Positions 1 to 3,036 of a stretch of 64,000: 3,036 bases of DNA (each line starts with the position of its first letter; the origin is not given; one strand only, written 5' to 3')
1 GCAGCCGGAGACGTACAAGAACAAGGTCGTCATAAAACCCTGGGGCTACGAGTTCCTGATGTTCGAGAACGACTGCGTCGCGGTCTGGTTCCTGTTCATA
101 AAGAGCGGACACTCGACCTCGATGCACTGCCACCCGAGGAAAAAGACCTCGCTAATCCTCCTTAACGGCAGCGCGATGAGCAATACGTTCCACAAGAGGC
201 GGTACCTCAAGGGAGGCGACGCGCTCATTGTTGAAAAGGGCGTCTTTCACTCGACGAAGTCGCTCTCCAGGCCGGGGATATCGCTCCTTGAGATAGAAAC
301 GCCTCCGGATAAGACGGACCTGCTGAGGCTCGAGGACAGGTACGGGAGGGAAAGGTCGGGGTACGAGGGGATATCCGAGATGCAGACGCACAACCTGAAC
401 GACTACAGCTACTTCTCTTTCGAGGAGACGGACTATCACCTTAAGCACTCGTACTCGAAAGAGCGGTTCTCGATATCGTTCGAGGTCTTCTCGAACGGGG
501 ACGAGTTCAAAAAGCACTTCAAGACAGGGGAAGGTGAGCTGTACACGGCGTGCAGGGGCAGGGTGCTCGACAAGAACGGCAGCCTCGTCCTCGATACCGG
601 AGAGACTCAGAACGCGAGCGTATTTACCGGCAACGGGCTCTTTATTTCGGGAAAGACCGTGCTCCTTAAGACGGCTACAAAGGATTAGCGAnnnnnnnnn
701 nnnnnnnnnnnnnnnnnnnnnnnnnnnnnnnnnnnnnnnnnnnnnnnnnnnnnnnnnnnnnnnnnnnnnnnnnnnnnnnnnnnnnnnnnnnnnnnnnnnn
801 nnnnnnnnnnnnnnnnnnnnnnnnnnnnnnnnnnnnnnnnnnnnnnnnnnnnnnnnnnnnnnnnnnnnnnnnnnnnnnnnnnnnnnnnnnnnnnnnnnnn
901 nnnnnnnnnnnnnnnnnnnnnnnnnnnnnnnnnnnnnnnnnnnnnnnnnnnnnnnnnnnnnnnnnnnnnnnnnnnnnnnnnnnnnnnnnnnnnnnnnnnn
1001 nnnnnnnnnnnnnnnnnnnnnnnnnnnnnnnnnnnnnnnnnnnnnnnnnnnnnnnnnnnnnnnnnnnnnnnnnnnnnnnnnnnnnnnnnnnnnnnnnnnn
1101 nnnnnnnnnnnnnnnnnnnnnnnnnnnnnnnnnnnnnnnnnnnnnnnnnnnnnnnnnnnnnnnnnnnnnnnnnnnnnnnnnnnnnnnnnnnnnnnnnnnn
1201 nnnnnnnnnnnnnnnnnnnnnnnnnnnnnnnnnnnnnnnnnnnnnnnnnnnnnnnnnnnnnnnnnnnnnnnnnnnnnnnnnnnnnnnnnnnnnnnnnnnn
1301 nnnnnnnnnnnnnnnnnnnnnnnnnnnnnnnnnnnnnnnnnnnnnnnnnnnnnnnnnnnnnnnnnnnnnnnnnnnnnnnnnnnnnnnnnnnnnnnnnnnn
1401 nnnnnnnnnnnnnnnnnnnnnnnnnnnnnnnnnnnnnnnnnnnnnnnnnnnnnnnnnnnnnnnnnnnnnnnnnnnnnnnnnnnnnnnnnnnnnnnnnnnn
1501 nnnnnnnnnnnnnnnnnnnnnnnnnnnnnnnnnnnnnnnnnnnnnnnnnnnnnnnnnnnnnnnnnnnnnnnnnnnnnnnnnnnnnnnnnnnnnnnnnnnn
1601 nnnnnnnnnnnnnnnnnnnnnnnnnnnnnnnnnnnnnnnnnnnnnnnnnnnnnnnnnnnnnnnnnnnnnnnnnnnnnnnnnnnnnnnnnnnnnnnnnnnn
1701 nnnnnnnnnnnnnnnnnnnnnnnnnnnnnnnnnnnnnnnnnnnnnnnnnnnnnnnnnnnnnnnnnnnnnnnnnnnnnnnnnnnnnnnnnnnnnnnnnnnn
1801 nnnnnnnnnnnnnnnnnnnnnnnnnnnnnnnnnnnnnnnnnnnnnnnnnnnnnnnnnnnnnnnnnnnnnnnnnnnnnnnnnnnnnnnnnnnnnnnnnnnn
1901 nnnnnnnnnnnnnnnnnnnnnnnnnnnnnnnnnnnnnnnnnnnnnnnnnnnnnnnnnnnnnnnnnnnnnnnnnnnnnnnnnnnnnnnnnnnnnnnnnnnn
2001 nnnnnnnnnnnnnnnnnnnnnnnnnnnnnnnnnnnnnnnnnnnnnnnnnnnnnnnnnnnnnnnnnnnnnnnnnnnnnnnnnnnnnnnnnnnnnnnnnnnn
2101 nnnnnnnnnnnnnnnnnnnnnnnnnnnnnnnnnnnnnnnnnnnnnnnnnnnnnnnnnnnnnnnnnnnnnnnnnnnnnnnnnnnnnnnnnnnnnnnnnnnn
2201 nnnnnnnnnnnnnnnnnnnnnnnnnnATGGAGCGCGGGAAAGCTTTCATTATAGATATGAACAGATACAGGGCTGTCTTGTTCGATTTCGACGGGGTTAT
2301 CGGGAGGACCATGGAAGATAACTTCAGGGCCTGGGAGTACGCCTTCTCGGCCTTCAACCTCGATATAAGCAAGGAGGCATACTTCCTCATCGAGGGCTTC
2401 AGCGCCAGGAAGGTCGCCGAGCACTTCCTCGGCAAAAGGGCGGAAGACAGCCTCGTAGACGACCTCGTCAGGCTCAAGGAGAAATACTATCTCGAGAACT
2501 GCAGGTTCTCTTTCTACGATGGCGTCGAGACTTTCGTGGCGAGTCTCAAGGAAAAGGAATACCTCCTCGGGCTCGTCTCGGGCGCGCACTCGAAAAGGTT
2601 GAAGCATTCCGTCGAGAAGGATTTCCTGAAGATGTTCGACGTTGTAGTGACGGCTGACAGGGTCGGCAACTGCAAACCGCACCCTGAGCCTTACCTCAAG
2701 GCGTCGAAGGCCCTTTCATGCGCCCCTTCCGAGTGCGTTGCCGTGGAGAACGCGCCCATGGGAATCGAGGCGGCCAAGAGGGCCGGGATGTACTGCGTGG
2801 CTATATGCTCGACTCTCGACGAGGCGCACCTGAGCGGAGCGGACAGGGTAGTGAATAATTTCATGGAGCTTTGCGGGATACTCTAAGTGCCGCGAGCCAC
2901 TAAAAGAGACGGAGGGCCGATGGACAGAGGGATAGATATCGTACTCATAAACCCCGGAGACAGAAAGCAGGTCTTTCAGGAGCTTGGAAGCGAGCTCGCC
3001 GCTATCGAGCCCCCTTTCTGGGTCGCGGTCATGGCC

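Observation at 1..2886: Cupin + UxaA-family dehydratase + HAD phosphatase trio at the head of the glycan operon: possible route to an unusual deoxy/keto sugar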

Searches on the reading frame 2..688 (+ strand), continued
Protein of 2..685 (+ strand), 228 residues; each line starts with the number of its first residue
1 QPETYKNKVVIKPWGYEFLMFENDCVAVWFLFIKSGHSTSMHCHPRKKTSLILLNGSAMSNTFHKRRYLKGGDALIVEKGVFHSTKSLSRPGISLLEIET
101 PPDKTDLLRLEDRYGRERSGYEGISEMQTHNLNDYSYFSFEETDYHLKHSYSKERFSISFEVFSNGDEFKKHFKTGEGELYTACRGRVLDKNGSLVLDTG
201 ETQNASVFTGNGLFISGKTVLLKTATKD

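Call 79: search_protein_families(library=pfam, proteins=[L149:10675-12501:+, L149:12517-13059:+, L149:13066-13680:+, L149:13677-14537:+, L161:7323-9122:+, L161:9129-9917:+, L161:14514-15461:+, L161:15494-16753:+, L161:5491-6558:+, L161:6570-7319:+], max_evalue=0.0001)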
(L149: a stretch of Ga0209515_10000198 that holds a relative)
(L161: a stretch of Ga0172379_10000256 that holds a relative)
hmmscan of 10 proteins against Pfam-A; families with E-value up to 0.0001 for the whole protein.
L149:10675-12501:+ (608 aa): 3 families
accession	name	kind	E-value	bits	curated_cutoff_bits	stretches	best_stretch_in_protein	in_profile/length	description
PF02775.26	TPP_enzyme_C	-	2e-33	115.8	21.9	1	405-555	2-151/151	Thiamine pyrophosphate enzyme, C-terminal TPP binding domain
PF02776.23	TPP_enzyme_N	-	1.1e-32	112.8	26.8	1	7-118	2-107/119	Thiamine pyrophosphate enzyme, N-terminal TPP binding domain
PF00205.28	TPP_enzyme_M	-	2.1e-31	108.9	30.4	1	205-342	1-137/137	Thiamine pyrophosphate enzyme, central domain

L149:12517-13059:+ (180 aa): 2 families
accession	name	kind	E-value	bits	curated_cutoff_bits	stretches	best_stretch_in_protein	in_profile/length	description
PF01965.30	DJ-1_PfpI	-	1.2e-50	172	26.6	1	5-175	1-164/165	DJ-1/PfpI family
PF17124.11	ThiJ_like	-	1.6e-06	28.5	30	0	68-122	80-142/186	ThiJ/PfpI family-like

L149:13066-13680:+ (204 aa): 1 family
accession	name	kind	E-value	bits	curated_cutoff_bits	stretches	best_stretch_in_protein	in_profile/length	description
PF13419.12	HAD_2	-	4e-17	63.3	23.8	1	2-174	1-178/178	Haloacid dehalogenase-like hydrolase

L149:13677-14537:+ (286 aa): 4 families
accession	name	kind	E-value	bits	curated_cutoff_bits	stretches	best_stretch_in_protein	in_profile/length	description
PF01370.27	Epimerase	-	7.9e-28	97.9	20.9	1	3-211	1-240/240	NAD dependent epimerase/dehydratase family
PF04321.23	RmlD_sub_bind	-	2.4e-11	43.7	27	1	1-159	1-159/287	RmlD substrate binding domain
PF16363.11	GDP_Man_Dehyd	-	3.2e-10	40.4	27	1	34-230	59-267/332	GDP-mannose 4,6 dehydratase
PF01073.25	3Beta_HSD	-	4e-06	26.5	22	0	35-194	53-224/280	3-beta hydroxysteroid dehydrogenase/isomerase family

L161:7323-9122:+ (599 aa): 3 families
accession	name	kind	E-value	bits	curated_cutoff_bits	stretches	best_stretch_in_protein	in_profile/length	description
PF00205.28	TPP_enzyme_M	-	1.1e-36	126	30.4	1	203-340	1-137/137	Thiamine pyrophosphate enzyme, central domain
PF02775.26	TPP_enzyme_C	-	6e-35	120.7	21.9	1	401-551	1-150/151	Thiamine pyrophosphate enzyme, C-terminal TPP binding domain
PF02776.23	TPP_enzyme_N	-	1.1e-31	109.4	26.8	1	3-109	2-108/119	Thiamine pyrophosphate enzyme, N-terminal TPP binding domain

L161:9129-9917:+ (262 aa): 2 families
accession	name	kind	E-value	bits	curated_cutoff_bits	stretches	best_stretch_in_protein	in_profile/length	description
PF00483.29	NTP_transferase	-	4e-08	33.6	21.2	1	2-159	1-142/245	Nucleotidyl transferase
PF12804.13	NTP_transf_3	-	6.8e-05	23.5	27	1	4-63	2-54/160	MobA-like NTP transferase domain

L161:14514-15461:+ (315 aa): 1 family
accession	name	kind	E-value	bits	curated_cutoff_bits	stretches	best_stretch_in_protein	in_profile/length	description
PF00535.33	Glycos_transf_2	-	1.4e-23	84.1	23.3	1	10-170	1-164/168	Glycosyl transferase family 2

L161:15494-16753:+ (419 aa): 1 family
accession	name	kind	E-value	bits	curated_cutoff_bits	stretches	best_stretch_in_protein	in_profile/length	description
PF09594.16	GT87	-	7.2e-23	82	25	1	95-322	1-229/237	Glycosyltransferase family 87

L161:5491-6558:+ (355 aa): 2 families
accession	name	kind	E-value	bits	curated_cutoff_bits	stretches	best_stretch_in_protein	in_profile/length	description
PF00682.25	HMGL-like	-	2.6e-40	138.9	29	1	23-280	2-260/260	HMGL-like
PF07836.16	DmpG_comm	-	7.1e-23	80.4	27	1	290-351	2-63/63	DmpG-like communication domain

L161:6570-7319:+ (249 aa): 1 family
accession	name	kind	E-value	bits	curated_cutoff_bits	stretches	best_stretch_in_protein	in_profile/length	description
PF03328.21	HpcH_HpaI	-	4.2e-23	82.2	25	1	17-214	3-193/221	HpcH/HpaI aldolase/citrate lyase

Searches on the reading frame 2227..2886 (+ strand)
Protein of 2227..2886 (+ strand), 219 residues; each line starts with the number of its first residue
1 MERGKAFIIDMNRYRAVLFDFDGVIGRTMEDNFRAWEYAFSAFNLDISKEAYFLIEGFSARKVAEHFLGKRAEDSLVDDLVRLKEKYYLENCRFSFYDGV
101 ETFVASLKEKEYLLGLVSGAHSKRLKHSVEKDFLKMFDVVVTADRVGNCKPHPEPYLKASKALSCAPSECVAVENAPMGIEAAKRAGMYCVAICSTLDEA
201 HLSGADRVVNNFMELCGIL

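Call 3: search_protein_families(library=pfam, proteins=[window:2227-2886:+], max_evalue=0.01)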
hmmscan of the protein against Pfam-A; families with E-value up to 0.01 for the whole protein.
window:2227-2886:+ (219 aa): 3 families
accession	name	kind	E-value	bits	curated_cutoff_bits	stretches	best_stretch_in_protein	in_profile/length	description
PF13419.12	HAD_2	-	1e-32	114.1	23.8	1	17-193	1-178/178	Haloacid dehalogenase-like hydrolase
PF00702.32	Hydrolase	-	3.3e-20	73.8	26.4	1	14-187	1-191/191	haloacid dehalogenase-like hydrolase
PF01902.24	Diphthami_syn_2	-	0.0077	16.2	23.2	0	54-92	138-176/219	Diphthamide synthase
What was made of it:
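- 2257..2886 (+): HAD-IA hydrolase of the BT2127 (inorganic pyrophosphatase) type, 209 aa. An alternative upstream ATG lies at 2227. HAD_2 1e-32 (call 3).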

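Call 4: search_protein_families(library=ncbifam, proteins=[window:2227-2886:+], max_evalue=0.01)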
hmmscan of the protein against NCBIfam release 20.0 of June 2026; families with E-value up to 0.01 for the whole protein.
window:2227-2886:+ (219 aa): 32 families (the best 25 are shown)
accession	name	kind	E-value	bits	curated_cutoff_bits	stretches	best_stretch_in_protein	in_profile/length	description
NF053653.1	InDiPhoBT2121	equivalog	5.2e-35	121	245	1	15-216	2-212/216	inorganic diphosphatase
TIGR02009.1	PGMB-YQAB-SF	subfamily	4.9e-33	114.9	153.35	1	14-193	1-186/186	beta-phosphoglucomutase family hydrolase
TIGR01990.1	bPGM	equivalog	5.9e-25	88.3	189.4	1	15-193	2-186/187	beta-phosphoglucomutase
NF009804.0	PRK13288.1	equivalog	3.5e-20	72.4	218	1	15-199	4-187/215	pyrophosphatase PpaX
NF008610.0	PRK11587.1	equivalog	2.2e-19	69.7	282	1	14-215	3-203/219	sugar phosphatase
NF008000.0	PRK10725.1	equivalog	2.2e-18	67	215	1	12-193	3-185/188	fructose-1-phosphate/6-phosphogluconate phosphatase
NF008087.0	PRK10826.1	equivalog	2.2e-17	63.4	191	1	15-196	8-194/222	hexitol phosphatase HxpB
TIGR01509.1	HAD-SF-IA-v3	subfamily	3.4e-17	63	29.4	1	94-192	64-153/154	HAD-IA family hydrolase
NF009695.0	PRK13222.1-2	equivalog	3.2e-15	56.2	225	1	11-217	3-220/226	phosphoglycolate phosphatase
TIGR01449.2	PGP_bact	equivalog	2.2e-14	53.5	180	1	77-206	65-200/213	phosphoglycolate phosphatase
TIGR02253.1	CTE7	subfamily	4.6e-13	49.4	169.75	1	94-215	93-220/221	TIGR02253 family HAD-type hydrolase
NF046057.1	bifunc_MtlD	equivalog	8.7e-13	47.6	800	1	129-193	127-191/683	bifunctional mannitol-1-phosphate dehydrogenase/phosphatase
NF009694.0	PRK13222.1-1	equivalog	9.6e-13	48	415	1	80-215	94-235/252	phosphoglycolate phosphatase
TIGR01454.1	AHBA_synth_RP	hypoth_equivalog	1.4e-11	44.5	246.65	1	84-203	65-185/205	AHBA synthesis associated protein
NF009696.0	PRK13222.1-3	equivalog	2.5e-11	43.7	359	1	13-217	2-214/223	N-acetylmuramic acid 6-phosphate phosphatase MupP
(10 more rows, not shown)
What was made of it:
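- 2257..2886 (+): NF053653 scores 121 bits against a cut-off of 245 (call 4).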

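Call 34: search_solved_structures(query=window:2227-2883:+, max_evalue=0.00001)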
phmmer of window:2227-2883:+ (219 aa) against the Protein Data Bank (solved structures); distinct sequences matched with E-value up to 0.00001: 48.
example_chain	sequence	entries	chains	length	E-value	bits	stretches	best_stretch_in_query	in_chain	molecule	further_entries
3qu2_A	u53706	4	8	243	2.1e-21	79.9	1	13-216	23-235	INORGANIC PYROPHOSPHATASE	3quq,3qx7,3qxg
3r9k_A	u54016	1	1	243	5e-21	78.7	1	13-216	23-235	Putative beta-phosphoglucomutase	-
3quc_A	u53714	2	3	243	8.4e-21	78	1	13-216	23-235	INORGANIC PYROPHOSPHATASE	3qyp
3qub_A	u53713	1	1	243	9.6e-21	77.8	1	13-216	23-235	INORGANIC PYROPHOSPHATASE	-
3qu5_A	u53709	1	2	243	1e-20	77.7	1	13-216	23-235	INORGANIC PYROPHOSPHATASE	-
3qu7_A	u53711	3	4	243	1e-20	77.7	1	13-216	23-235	INORGANIC PYROPHOSPHATASE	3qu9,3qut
3qu4_A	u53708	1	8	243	2.7e-20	76.3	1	13-216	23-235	INORGANIC PYROPHOSPHATASE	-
3dv9_A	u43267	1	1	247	5.8e-17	65.4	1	14-194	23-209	beta-phosphoglucomutase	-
4gib_A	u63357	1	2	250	1.4e-15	60.8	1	15-195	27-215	Beta-phosphoglucomutase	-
3nas_A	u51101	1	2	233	2e-15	60.4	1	15-212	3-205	beta-phosphoglucomutase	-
4uar_A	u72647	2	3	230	3.3e-14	56.4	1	15-218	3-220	Protein CbbY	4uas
4g9b_A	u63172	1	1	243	1.1e-13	54.6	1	14-201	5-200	Beta-phosphoglucomutase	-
4uat_A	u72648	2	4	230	1.6e-13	54.1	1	15-218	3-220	Protein CbbY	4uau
3kbb_A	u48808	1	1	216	3.3e-13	53.1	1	15-191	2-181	Phosphorylated carbohydrates phosphatase TM_1254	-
6hdf_A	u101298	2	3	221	4.7e-13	52.6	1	14-193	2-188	Beta-phosphoglucomutase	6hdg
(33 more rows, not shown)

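Call 45: search_solved_structures(query=window:2257-2883:+, max_evalue=1e-12, show_alignments=3)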
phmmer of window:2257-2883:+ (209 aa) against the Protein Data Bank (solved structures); distinct sequences matched with E-value up to 1e-12: 16.
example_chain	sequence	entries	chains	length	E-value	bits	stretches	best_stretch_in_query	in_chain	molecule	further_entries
3qu2_A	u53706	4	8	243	2.4e-21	79.7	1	3-206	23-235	INORGANIC PYROPHOSPHATASE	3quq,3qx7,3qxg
3r9k_A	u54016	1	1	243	5.9e-21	78.5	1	3-206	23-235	Putative beta-phosphoglucomutase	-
3quc_A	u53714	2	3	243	9.9e-21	77.7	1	3-206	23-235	INORGANIC PYROPHOSPHATASE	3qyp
3qub_A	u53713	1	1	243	1.1e-20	77.5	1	3-206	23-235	INORGANIC PYROPHOSPHATASE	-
3qu5_A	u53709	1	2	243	1.2e-20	77.4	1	3-206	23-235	INORGANIC PYROPHOSPHATASE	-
3qu7_A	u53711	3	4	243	1.2e-20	77.4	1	3-206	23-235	INORGANIC PYROPHOSPHATASE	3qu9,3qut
3qu4_A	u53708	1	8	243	3.2e-20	76.1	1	3-206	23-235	INORGANIC PYROPHOSPHATASE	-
3dv9_A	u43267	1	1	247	7.2e-17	65.1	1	5-184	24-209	beta-phosphoglucomutase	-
3nas_A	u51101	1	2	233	1.8e-15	60.5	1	5-202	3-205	beta-phosphoglucomutase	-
4gib_A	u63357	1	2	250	1.8e-15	60.5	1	5-185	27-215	Beta-phosphoglucomutase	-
4uar_A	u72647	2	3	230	3e-14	56.6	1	5-208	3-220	Protein CbbY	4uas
4g9b_A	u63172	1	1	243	1.2e-13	54.7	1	4-191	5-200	Beta-phosphoglucomutase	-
4uat_A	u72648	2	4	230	1.5e-13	54.3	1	5-208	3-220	Protein CbbY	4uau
3kbb_A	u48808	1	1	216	3.1e-13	53.3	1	5-181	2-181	Phosphorylated carbohydrates phosphatase TM_1254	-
6hdf_A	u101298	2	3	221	4.3e-13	52.8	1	4-183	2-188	Beta-phosphoglucomutase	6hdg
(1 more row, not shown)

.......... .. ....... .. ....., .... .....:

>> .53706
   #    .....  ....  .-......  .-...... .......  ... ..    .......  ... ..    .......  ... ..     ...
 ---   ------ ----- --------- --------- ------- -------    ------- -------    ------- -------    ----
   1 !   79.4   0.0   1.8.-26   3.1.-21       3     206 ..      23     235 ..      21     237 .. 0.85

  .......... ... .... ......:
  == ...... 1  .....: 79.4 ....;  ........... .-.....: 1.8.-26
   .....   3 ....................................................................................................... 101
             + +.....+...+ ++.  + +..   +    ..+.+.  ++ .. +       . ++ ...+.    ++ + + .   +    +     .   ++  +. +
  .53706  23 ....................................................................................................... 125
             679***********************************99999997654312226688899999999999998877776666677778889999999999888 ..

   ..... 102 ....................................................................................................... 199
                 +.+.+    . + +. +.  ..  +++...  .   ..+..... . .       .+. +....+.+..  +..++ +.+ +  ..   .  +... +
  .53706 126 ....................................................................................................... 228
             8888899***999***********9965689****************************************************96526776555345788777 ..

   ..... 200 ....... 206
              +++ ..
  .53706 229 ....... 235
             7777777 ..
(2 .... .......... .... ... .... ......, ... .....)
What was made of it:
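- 2257..2886 (+): Best PDB match is BT2127 3QU2 at 2.4e-21, with the Glu47 and Asn172 equivalents kept (call 45).
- On BT2127-type HAD inorganic pyrophosphatase: DFDG, FLIEG and ENAPMG align to BT2127 (call 45).
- Closest known: BT2127. Same: The Glu47 and Asn172 equivalents are kept (call 45).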
